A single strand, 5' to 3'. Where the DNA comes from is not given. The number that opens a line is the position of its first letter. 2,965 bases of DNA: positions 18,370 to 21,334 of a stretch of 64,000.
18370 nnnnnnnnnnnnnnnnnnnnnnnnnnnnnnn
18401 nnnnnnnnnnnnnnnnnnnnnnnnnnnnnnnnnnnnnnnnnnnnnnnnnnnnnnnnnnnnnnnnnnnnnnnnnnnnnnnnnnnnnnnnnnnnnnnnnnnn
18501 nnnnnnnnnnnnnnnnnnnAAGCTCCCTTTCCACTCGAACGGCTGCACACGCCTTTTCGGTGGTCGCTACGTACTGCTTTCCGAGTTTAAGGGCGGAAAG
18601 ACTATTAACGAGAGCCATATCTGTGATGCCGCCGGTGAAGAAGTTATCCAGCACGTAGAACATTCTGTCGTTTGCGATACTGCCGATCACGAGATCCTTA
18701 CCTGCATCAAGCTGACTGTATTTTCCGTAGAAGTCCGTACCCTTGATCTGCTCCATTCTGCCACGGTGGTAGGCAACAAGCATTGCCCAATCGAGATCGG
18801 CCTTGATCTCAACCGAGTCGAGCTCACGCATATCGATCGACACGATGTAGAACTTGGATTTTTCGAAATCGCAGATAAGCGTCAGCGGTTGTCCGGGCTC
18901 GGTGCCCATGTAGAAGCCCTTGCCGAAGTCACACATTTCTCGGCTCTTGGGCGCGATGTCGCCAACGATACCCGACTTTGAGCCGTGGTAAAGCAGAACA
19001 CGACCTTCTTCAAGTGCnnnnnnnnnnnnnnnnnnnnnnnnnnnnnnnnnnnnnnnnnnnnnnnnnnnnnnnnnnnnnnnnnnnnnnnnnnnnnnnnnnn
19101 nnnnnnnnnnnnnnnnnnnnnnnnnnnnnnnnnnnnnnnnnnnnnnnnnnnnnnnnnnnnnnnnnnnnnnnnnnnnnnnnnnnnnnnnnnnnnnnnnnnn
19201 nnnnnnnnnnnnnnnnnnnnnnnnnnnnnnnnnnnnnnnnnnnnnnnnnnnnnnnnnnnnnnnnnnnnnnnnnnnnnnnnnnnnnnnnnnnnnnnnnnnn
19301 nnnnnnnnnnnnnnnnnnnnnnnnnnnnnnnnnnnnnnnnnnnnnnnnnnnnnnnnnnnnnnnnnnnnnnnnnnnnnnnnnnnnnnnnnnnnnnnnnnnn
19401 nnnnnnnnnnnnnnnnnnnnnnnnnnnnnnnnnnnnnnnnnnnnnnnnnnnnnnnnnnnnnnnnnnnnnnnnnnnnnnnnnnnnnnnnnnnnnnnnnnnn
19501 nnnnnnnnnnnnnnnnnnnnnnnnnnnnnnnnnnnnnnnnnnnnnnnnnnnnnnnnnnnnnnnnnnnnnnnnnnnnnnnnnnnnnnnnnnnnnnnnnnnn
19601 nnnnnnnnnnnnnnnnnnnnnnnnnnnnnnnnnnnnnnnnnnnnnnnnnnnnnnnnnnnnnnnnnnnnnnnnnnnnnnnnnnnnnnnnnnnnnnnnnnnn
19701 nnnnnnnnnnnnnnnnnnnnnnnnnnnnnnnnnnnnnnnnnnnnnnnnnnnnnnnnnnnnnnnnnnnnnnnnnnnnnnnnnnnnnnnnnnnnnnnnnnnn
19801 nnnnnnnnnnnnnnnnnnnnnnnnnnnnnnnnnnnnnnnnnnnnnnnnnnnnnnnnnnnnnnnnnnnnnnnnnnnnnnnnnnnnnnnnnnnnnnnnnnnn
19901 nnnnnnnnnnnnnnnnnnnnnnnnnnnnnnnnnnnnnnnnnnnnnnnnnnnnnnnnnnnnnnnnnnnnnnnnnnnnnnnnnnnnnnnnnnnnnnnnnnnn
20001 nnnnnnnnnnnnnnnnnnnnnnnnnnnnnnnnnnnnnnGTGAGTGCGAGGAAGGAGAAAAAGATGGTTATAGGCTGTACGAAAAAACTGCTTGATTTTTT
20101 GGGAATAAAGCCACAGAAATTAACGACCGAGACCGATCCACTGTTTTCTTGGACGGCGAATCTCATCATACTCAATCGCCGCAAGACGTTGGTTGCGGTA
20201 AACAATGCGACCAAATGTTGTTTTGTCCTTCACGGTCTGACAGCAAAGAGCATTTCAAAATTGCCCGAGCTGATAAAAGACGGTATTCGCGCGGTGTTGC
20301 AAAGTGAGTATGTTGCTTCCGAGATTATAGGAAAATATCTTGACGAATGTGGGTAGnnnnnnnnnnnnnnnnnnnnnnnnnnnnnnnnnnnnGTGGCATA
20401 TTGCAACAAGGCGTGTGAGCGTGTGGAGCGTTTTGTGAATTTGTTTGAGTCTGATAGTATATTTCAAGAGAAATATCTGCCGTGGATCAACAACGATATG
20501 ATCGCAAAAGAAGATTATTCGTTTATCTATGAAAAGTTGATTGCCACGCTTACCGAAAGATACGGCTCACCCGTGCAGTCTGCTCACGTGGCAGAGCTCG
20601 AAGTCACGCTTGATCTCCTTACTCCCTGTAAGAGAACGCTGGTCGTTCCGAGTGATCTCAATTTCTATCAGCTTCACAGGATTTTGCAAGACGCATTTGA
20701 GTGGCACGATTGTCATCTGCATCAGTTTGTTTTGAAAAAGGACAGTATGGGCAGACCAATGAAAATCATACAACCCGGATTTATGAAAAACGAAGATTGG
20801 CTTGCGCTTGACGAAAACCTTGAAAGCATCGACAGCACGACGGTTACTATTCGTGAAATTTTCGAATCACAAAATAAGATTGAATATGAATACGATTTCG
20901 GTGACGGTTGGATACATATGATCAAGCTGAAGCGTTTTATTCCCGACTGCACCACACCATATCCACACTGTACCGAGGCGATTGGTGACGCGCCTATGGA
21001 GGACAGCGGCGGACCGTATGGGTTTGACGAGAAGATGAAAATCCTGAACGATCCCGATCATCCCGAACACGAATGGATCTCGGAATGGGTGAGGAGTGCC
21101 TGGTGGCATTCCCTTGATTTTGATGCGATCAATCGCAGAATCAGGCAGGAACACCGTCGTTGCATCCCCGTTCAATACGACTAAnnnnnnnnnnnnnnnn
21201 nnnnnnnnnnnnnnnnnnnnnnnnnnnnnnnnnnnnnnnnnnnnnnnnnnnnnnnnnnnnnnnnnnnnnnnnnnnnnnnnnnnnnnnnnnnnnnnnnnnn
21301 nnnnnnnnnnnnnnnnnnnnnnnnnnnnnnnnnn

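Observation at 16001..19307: Tightly coupled four-gene operon: HTH-DUF3990-like, DUF3791-like, Fic-wHTH, GIY-YIG/DUF4357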

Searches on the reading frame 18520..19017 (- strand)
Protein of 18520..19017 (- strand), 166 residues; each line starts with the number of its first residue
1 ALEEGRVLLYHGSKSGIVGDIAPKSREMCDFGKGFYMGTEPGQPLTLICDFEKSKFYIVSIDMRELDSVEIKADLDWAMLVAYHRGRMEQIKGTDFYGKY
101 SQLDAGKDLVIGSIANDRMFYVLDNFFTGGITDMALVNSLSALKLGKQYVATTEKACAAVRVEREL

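Call 106: search_protein_representatives(protein=window:18520-19017:-)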
Query: 166 residues. Proteins with E-value up to 0.001 (for the whole library): 816; up to 1e-10: 488; up to 1e-30: 64. The best 150 are listed.
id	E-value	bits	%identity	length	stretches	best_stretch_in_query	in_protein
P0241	1.2e-72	259.3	70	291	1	2-166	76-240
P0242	6.3e-68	243.9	65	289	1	4-165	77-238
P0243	8.5e-58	211.0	73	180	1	2-129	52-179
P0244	2.1e-55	203.3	58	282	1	6-165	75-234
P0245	1.2e-53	197.5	56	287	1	8-165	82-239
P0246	2.1e-53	196.7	56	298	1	5-163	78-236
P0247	5.3e-49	182.4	51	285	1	4-163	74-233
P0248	8.6e-49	181.8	67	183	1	37-165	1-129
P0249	8.7e-49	181.7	56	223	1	3-166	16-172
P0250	1.2e-48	181.2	55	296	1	2-166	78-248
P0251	8.1e-48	178.6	52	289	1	6-166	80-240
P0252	1.4e-46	174.5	52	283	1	5-164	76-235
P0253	3.8e-46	173.2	55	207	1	9-162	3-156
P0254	3.3e-45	170.1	49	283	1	5-162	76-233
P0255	3.6e-45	170.0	50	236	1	5-166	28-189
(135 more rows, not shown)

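Call 109: search_solved_structures(query=A8, max_evalue=10, show_alignments=2)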
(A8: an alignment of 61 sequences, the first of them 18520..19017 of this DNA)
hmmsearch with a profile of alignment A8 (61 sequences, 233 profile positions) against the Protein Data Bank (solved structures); distinct sequences matched with E-value up to 10: 1.
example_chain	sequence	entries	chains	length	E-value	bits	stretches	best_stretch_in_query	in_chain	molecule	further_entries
1ytl_A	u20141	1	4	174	0.8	12.1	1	101-144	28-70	Acetyl-CoA decarboxylase/synthase complex epsilon subunit 2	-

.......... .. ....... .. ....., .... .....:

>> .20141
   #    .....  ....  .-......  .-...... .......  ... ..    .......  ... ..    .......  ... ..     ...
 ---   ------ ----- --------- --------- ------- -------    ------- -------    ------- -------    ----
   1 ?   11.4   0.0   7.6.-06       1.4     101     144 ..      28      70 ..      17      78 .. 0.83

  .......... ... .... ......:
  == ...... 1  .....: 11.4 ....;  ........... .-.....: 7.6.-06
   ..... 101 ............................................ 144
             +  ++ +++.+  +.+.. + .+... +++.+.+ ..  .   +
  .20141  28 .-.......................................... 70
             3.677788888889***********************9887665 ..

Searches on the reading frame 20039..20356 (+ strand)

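Call 3: search_protein_families(library=pfam, proteins=[window:20039-20356:+], max_evalue=0.01)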
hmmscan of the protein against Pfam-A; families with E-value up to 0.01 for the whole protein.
window:20039-20356:+ (105 aa): 1 family
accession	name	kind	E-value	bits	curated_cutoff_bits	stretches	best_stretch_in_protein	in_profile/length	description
PF22016.2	DUF6933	-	5.3e-29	101.5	27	1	10-105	1-95/157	Domain of unknown function (DUF6933)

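Call 58: search_protein_families(library=ncbifam, proteins=[window:20039-20356:+], max_evalue=0.01)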
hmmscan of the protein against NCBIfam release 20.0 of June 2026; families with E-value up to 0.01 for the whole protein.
window:20039-20356:+ (105 aa): 0 families

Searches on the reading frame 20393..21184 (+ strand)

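Call 3: search_protein_families(library=pfam, proteins=[window:20393-21184:+], max_evalue=0.01)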
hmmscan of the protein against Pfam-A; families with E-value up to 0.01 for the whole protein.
window:20393-21184:+ (263 aa): 1 family
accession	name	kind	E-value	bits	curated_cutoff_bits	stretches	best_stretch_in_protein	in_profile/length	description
PF07929.16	PRiA4_ORF3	-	4.7e-46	157.1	26.6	1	66-244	2-170/173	Plasmid pRiA4b ORF-3-like protein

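Call 6: search_protein_families(library=padloc, proteins=[window:20393-21184:+], max_evalue=0.01)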
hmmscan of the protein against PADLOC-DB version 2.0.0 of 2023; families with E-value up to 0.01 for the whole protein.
window:20393-21184:+ (263 aa): 0 families

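Call 58: search_protein_families(library=ncbifam, proteins=[window:20393-21184:+], max_evalue=0.01)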
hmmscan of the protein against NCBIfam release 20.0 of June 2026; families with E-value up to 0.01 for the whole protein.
window:20393-21184:+ (263 aa): 0 families
